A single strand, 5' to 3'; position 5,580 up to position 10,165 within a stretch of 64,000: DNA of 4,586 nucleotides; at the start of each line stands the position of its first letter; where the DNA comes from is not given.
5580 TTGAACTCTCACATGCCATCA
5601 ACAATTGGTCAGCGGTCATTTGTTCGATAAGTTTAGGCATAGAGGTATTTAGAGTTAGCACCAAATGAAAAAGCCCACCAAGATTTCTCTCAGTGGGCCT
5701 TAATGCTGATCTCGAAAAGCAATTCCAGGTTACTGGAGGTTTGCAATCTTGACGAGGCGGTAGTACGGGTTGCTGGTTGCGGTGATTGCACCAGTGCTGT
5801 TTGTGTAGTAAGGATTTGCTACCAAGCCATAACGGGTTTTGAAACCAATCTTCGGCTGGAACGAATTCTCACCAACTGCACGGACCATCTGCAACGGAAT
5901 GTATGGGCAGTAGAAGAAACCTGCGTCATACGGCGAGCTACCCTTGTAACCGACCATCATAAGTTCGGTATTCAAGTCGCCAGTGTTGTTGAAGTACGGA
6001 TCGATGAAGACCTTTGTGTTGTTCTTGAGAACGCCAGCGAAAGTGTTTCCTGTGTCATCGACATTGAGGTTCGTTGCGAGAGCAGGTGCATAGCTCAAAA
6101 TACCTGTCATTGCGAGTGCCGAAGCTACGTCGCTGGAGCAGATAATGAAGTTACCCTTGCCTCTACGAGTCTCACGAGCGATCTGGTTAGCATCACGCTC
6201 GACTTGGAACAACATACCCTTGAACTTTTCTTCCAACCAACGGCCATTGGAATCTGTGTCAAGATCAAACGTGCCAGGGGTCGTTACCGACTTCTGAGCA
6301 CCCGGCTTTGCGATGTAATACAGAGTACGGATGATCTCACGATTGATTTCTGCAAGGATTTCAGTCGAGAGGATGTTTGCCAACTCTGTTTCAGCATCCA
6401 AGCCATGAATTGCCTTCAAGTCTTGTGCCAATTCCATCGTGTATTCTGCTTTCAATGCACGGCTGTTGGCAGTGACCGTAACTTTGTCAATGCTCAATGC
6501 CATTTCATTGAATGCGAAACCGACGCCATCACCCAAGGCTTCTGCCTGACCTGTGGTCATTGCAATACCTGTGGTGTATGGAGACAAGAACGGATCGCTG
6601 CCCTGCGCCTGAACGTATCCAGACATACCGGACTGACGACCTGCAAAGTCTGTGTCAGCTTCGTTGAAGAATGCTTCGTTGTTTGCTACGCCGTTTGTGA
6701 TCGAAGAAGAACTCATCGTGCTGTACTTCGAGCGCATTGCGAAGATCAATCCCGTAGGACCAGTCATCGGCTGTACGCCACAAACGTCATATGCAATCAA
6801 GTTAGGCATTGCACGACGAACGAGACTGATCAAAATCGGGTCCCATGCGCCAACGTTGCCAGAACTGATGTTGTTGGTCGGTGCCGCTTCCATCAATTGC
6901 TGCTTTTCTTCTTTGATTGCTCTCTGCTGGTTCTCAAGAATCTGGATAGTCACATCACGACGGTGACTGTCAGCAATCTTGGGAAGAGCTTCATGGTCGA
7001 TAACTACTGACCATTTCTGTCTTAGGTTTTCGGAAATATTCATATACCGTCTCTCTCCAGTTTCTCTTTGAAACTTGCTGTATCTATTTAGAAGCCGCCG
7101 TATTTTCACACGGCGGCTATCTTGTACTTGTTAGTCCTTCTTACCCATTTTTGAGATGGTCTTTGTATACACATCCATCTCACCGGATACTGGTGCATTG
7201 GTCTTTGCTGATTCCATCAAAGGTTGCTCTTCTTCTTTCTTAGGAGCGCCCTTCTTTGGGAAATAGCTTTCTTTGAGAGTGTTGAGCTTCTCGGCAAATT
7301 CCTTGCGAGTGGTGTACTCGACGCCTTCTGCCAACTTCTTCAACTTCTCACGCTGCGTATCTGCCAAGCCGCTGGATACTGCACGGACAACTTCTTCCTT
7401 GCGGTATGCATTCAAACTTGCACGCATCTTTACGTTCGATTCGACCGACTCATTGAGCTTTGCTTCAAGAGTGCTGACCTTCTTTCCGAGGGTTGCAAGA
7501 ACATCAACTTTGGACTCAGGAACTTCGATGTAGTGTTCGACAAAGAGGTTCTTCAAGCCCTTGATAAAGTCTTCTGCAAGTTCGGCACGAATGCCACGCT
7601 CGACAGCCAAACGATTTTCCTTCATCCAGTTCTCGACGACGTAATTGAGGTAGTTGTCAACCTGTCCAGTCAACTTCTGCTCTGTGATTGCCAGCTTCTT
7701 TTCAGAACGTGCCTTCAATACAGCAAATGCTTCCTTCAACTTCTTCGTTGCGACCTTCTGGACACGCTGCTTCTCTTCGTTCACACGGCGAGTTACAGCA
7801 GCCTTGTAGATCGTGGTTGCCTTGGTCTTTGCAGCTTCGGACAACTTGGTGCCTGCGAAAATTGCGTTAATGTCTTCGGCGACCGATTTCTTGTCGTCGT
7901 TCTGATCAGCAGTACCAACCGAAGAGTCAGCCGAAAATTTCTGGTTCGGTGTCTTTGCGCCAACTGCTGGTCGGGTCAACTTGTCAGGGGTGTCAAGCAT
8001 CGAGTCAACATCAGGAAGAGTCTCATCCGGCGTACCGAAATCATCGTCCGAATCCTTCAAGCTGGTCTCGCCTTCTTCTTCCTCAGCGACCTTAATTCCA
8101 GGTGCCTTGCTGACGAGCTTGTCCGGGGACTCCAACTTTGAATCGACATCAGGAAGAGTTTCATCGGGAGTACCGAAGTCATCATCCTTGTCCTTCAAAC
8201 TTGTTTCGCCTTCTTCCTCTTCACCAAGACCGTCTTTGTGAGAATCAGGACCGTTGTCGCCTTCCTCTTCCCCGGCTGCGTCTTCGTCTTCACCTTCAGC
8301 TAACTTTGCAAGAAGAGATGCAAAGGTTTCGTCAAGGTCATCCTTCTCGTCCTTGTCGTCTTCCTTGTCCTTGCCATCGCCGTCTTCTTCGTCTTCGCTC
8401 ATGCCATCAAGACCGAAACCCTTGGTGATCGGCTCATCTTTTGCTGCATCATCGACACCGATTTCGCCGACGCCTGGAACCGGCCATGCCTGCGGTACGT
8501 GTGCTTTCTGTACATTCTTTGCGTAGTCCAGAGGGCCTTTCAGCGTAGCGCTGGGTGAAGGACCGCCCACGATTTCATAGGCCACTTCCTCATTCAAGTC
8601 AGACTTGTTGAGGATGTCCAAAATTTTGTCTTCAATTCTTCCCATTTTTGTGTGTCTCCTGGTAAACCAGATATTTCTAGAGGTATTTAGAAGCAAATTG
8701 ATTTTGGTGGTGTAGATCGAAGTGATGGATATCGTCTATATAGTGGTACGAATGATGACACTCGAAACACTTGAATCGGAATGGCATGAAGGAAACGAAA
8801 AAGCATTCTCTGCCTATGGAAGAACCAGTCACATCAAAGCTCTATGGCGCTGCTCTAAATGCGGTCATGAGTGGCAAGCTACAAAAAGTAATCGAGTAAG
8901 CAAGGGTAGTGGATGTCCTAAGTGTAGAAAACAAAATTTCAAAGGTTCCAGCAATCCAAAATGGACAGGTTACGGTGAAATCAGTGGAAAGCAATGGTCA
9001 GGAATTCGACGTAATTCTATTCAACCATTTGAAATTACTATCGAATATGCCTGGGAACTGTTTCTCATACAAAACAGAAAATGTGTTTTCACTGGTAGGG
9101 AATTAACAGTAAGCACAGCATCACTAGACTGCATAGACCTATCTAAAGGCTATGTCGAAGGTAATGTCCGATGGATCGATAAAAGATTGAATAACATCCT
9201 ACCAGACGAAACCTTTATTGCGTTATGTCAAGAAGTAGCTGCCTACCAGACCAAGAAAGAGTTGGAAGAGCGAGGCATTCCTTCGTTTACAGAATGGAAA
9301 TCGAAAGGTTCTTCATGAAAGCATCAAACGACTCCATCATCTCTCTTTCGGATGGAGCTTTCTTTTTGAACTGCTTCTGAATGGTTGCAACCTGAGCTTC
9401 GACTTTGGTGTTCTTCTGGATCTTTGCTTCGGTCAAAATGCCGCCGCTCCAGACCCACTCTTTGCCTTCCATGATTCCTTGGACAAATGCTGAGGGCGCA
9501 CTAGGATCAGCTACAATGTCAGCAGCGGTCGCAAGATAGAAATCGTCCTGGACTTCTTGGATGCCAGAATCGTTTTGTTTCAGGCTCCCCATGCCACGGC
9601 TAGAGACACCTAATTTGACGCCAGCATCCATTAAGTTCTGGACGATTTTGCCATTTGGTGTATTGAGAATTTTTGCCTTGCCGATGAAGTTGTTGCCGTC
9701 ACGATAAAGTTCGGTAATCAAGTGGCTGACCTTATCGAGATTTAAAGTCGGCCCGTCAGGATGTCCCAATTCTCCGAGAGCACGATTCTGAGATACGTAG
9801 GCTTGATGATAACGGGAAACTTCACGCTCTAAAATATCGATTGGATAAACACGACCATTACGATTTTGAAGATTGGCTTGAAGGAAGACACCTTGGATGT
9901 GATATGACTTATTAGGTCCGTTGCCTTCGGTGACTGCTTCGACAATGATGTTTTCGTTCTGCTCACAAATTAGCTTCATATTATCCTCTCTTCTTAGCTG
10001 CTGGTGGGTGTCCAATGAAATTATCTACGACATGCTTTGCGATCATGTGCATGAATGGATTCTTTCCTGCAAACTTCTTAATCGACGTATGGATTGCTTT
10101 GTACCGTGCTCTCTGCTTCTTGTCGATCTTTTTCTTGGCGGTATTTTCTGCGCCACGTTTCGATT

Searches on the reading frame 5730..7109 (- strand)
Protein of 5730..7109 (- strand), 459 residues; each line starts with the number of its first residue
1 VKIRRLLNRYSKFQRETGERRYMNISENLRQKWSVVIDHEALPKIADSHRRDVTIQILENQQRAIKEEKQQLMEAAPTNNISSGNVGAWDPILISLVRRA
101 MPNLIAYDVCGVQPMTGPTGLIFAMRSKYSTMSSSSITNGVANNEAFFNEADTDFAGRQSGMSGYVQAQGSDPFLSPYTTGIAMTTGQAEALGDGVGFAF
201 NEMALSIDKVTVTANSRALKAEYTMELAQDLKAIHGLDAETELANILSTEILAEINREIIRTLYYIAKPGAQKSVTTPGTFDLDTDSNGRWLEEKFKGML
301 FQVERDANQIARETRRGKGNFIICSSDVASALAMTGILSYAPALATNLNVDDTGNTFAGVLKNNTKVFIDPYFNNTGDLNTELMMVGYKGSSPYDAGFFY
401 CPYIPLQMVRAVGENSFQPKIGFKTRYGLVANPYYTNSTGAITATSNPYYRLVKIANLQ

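Call 23: search_protein_families(library=phrogs, proteins=[window:5730-7109:-], max_evalue=0.001)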
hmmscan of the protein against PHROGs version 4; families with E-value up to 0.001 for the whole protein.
window:5730-7109:- (459 aa): 3 families
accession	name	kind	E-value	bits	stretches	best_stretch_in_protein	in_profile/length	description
phrog_138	-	head and packaging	9.1e-154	513.7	1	26-458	3-443/444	major head protein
phrog_12830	-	head and packaging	6.3e-06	27.5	1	59-123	62-126/128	major head protein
phrog_1014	-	unknown function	0.00025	20.8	1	205-407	324-518/567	-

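Call 25: search_dna_similar(query=window:5730-7109:-, collection=phages, mode=protein, max_rows=25)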
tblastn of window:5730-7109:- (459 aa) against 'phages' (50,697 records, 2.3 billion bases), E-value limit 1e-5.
Records with a match: 2598; places in all: 4099; records where one place covers at least 80% of the query: 1811.
Best place of each record, by identity: 60-80% 9; <60% 2589.
By first word of the organism name: Escherichia 671; Synechococcus 389; Klebsiella 332; Salmonella 203; Vibrio 136; Shigella 89; Aeromonas 86; Acinetobacter 71; Cyanophage 61; Enterobacter 58; and 61 more.
By host as written in the record: - 466; Escherichia coli 282; Klebsiella pneumoniae 115; Synechococcus 107; Escherichia coli O157:H7 39; Synechococcus sp. 38; Salmonella enterica 29; Synechococcus sp. WH7803 28; and 575 more.
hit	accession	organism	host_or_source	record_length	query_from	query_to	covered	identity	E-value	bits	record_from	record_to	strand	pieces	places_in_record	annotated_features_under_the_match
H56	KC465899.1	Pelagibacter phage HTVC008M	Candidatus Pelagibacter ubique HTCC1062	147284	9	458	98%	61.3%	2e-167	528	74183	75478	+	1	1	major capsid | prohead core protein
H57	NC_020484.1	Pelagibacter phage HTVC008M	Candidatus Pelagibacter ubique HTCC1062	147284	9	458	98%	61.3%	2e-167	528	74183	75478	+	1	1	major head protein | head scaffolding protein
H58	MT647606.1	Pelagibacter phage Mosig EXVC030M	Candidatus Pelagibacter ubique HTCC1062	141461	19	458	96%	62.3%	4e-171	538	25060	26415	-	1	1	putative major capsid protein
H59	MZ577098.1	Methylophilales phage Melnitz-3 EXVC039M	Methylophilales_sp._H5P1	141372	26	458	94%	63.1%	4e-170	535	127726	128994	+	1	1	major capsid protein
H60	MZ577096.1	Methylophilales phage Melnitz-2 EXVC040M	Methylophilales_sp._H5P1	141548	26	458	94%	63.1%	4e-170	535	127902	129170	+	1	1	major capsid protein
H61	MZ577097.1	Methylophilales phage Melnitz EXVC044M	Methylophilales_sp._H5P1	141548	26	458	94%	63.1%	4e-170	535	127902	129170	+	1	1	major capsid protein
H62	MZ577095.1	Methylophilales phage Melnitz-1 EXVC043M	Methylophilales_sp._H5P1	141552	26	458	94%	63.1%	4e-170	535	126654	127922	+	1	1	hypothetical protein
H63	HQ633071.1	Synechococcus phage S-SKS1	Synechococcus sp. WH7803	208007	26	458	94%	61.0%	6e-170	535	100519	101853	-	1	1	major capsid protein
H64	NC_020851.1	Synechococcus phage S-SKS1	Synechococcus sp. WH7803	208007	26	458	94%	61.0%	6e-170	535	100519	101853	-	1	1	major head protein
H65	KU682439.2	Stenotrophomonas phage vB_SmaS-DLP_6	Stenotrophomonas maltophilia D1571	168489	17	458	96%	59.3%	2e-160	507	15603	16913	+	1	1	precursor of major head subunit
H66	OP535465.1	Synechococcus phage S-CREM1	Synechococcus sp. CB0101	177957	18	458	96%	59.2%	1e-166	525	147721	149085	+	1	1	major capsid protein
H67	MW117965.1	Synechococcus phage S-H38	Synechococcus sp. MW02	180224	23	458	95%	59.6%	7e-171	537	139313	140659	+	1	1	major capsid protein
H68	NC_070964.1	Synechococcus phage S-H38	Synechococcus sp. MW02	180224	23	458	95%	59.6%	7e-171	537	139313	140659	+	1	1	major head protein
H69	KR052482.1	Sinorhizobium phage phiN3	Sinorhizobium meliloti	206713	2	458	100%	56.7%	4e-158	501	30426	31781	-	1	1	precursor of major head subunit | scaffold prohead core protein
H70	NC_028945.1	Sinorhizobium phage phiN3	Sinorhizobium meliloti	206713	2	458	100%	56.7%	4e-158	501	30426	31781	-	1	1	major head protein | head scaffolding protein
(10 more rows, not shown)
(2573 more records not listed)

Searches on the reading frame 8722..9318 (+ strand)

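Call 23: search_protein_families(library=phrogs, proteins=[window:8722-9318:+], max_evalue=0.001)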
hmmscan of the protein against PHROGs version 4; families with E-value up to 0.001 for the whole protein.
window:8722-9318:+ (198 aa): 6 families
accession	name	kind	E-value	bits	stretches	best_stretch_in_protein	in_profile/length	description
phrog_1035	-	DNA, RNA and nucleotide metabolism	2.1e-11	45.2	1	31-179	53-232/271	endonuclease VII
phrog_3322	-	DNA, RNA and nucleotide metabolism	3.1e-10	41.1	1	94-180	62-156/162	endonuclease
phrog_681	-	DNA, RNA and nucleotide metabolism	1.3e-09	38.2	1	34-77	394-433/576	endonuclease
phrog_3118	-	DNA, RNA and nucleotide metabolism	1.7e-06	28.7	1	103-159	32-95/287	HNH endonuclease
phrog_559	-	DNA, RNA and nucleotide metabolism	7.5e-06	26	1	24-72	261-306/607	HNH endonuclease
phrog_5104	-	unknown function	5.8e-05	23.8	1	33-75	47-90/228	-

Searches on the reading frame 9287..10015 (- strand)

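Call 23: search_protein_families(library=phrogs, proteins=[window:9287-10015:-], max_evalue=0.001)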
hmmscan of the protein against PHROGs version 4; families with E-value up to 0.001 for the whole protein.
window:9287-10015:- (242 aa): 1 family
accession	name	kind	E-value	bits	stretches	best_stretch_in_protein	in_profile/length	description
phrog_207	-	head and packaging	3.7e-81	274.7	1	6-222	6-222/519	head maturation protease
